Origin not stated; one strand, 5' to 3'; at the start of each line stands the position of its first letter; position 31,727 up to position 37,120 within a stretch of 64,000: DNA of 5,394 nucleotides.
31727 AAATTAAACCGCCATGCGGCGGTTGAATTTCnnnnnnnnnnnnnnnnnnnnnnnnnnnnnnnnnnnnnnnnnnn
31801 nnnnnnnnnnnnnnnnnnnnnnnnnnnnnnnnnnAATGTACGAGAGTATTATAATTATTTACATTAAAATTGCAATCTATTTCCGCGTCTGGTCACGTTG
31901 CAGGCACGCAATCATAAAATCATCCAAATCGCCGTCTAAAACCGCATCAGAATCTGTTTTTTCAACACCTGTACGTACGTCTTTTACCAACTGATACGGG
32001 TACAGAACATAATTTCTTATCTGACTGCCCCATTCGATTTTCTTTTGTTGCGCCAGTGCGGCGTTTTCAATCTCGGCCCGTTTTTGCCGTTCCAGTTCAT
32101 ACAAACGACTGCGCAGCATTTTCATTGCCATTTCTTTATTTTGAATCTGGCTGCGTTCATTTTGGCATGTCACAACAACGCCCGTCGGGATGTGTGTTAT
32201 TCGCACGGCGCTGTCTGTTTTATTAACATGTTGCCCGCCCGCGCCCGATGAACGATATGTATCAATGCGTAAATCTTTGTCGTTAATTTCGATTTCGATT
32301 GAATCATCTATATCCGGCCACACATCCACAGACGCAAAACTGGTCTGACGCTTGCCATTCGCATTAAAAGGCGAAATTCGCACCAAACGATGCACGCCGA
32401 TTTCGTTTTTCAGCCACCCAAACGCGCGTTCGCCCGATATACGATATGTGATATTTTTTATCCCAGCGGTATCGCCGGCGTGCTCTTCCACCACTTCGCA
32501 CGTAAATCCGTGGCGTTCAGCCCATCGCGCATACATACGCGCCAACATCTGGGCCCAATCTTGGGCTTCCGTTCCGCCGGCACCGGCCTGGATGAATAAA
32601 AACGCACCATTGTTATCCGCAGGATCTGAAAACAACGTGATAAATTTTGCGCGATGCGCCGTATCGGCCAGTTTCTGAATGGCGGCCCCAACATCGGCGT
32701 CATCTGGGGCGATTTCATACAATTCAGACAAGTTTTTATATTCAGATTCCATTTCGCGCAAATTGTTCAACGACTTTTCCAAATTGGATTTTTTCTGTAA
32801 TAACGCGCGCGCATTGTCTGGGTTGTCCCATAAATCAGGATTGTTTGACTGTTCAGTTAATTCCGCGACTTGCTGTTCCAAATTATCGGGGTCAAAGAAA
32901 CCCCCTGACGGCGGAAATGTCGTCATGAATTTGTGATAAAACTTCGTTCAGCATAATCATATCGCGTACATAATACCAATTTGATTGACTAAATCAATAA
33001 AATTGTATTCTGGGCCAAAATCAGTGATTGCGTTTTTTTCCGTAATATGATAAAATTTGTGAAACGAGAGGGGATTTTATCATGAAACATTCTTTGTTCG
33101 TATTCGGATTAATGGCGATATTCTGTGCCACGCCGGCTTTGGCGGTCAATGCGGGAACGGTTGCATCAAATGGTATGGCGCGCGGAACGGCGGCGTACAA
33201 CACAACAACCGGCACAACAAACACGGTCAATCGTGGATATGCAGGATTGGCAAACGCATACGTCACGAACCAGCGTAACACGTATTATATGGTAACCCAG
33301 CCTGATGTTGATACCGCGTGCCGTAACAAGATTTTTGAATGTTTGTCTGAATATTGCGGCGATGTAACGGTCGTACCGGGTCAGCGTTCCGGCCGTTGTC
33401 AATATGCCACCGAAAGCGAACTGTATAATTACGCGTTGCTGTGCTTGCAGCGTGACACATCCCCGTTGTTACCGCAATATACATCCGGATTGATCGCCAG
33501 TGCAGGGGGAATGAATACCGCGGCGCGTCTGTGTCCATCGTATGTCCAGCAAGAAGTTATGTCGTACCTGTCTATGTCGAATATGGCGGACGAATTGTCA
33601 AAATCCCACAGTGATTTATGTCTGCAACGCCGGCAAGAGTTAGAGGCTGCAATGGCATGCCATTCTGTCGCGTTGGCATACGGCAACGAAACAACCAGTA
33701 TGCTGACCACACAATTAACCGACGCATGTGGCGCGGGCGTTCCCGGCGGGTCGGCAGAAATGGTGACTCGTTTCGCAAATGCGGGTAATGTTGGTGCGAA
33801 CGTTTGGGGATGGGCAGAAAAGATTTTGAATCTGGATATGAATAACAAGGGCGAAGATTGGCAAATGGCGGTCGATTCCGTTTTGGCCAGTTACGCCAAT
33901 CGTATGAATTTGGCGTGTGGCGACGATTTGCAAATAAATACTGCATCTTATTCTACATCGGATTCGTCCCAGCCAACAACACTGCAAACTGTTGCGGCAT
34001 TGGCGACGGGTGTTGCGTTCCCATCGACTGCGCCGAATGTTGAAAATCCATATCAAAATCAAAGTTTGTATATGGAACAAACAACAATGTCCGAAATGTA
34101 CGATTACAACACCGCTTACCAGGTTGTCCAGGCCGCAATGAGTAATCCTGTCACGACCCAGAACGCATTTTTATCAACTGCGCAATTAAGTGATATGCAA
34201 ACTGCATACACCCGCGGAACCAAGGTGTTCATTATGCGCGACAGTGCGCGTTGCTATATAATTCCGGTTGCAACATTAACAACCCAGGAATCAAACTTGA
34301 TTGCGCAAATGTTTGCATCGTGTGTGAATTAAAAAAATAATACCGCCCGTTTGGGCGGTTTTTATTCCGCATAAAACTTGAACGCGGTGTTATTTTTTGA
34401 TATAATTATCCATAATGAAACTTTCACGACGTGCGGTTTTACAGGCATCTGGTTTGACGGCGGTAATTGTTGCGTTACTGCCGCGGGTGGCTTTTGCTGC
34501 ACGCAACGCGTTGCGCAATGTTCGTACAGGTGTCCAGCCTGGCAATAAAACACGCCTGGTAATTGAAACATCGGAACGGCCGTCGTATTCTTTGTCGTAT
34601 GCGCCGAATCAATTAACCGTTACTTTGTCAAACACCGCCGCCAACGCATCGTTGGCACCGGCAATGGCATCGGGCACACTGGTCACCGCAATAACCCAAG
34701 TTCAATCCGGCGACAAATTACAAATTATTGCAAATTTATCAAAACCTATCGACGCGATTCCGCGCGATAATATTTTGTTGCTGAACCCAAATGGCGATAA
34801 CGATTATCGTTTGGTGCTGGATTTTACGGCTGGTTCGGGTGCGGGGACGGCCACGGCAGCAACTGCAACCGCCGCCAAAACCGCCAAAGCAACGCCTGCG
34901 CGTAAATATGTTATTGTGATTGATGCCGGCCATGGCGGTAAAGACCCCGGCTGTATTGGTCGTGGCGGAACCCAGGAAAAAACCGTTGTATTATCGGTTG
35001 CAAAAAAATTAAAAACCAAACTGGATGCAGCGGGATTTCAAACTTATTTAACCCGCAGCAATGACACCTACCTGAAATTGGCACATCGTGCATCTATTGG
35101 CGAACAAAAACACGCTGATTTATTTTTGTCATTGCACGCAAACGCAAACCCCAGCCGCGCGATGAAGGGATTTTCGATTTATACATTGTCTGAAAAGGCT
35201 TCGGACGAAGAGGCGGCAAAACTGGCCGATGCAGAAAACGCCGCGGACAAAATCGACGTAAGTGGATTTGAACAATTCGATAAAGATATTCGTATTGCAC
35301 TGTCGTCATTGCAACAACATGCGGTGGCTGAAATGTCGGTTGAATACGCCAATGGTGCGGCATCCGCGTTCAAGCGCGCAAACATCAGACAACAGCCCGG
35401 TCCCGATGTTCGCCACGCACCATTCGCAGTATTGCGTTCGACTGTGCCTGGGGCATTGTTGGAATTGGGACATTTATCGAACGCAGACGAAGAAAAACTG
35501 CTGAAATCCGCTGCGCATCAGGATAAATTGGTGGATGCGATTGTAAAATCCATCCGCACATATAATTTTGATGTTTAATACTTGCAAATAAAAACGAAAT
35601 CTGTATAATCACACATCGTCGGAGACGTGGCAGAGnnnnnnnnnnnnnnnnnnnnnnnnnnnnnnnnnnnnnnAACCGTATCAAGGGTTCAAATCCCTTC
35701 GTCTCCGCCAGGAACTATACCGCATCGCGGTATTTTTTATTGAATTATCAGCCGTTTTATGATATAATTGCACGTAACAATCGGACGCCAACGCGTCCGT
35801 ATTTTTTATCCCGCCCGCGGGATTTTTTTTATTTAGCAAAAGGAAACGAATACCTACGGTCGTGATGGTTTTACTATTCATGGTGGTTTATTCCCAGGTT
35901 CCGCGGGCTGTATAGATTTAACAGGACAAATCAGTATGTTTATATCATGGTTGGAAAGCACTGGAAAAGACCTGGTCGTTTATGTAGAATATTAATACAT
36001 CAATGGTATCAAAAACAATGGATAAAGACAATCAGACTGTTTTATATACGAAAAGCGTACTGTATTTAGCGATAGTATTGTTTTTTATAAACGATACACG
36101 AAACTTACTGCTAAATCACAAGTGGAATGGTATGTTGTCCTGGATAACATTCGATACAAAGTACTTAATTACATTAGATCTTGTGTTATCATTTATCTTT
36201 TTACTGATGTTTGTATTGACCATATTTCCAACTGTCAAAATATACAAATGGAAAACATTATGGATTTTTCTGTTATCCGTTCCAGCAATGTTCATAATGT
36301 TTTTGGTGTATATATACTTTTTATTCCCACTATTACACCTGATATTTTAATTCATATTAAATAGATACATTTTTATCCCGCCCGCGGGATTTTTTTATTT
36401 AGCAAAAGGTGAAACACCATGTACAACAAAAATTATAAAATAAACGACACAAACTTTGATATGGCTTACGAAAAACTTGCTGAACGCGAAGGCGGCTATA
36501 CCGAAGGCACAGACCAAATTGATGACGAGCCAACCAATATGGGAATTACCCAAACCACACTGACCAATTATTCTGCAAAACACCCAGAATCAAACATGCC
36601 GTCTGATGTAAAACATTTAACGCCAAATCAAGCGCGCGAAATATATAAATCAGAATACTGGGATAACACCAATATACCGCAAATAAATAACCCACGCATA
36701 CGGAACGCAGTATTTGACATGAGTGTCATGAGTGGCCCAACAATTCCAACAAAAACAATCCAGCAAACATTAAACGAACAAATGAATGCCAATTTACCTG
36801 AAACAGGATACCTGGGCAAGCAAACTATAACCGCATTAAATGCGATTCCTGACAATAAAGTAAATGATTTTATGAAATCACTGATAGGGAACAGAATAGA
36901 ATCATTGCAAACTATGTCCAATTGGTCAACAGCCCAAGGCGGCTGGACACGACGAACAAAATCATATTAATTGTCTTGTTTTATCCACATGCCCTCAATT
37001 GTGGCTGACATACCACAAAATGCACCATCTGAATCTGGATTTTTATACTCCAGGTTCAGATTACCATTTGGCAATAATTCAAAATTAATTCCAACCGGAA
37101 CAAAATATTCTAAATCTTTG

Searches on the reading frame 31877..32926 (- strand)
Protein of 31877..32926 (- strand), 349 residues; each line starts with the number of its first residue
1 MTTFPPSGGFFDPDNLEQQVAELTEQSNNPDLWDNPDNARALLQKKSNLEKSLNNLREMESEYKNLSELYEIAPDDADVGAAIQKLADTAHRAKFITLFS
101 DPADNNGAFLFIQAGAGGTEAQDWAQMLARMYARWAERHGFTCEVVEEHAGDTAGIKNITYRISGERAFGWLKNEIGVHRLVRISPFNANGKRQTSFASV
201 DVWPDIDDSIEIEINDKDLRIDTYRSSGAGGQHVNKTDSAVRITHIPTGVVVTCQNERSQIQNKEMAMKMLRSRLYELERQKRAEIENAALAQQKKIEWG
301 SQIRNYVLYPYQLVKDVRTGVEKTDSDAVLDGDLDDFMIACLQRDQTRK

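Call 46: search_protein_families(library=pfam, proteins=[window:31877-32926:-], max_evalue=0.001)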
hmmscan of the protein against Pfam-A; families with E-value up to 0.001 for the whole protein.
window:31877-32926:- (349 aa): 2 families
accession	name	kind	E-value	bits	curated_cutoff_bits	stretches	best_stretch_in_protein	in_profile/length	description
PF03462.23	PCRF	-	1.9e-53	181.6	24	1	16-200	1-194/194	PCRF domain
PF00472.26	RF-1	-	1.1e-44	151.5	35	1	209-318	2-116/116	RF-1 domain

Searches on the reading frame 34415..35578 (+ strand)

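Call 46: search_protein_families(library=pfam, proteins=[window:34415-35578:+], max_evalue=0.001)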
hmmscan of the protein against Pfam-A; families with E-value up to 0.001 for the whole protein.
window:34415-35578:+ (387 aa): 2 families
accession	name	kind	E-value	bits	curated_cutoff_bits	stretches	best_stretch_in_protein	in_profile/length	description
PF01520.23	Amidase_3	-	3.6e-43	148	27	1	167-381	1-173/174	N-acetylmuramoyl-L-alanine amidase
PF11741.13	AMIN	-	0.00014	22.3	20.5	0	33-70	60-100/101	AMIN domain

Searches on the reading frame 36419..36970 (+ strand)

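Call 46: search_protein_families(library=pfam, proteins=[window:36419-36970:+], max_evalue=0.001)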
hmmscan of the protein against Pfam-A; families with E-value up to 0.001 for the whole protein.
window:36419-36970:+ (183 aa): 1 family
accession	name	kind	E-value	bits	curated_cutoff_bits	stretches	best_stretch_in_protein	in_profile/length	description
PF05838.17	Glyco_hydro_108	-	2.9e-17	63.4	21.2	1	19-106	3-85/85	Glycosyl hydrolase 108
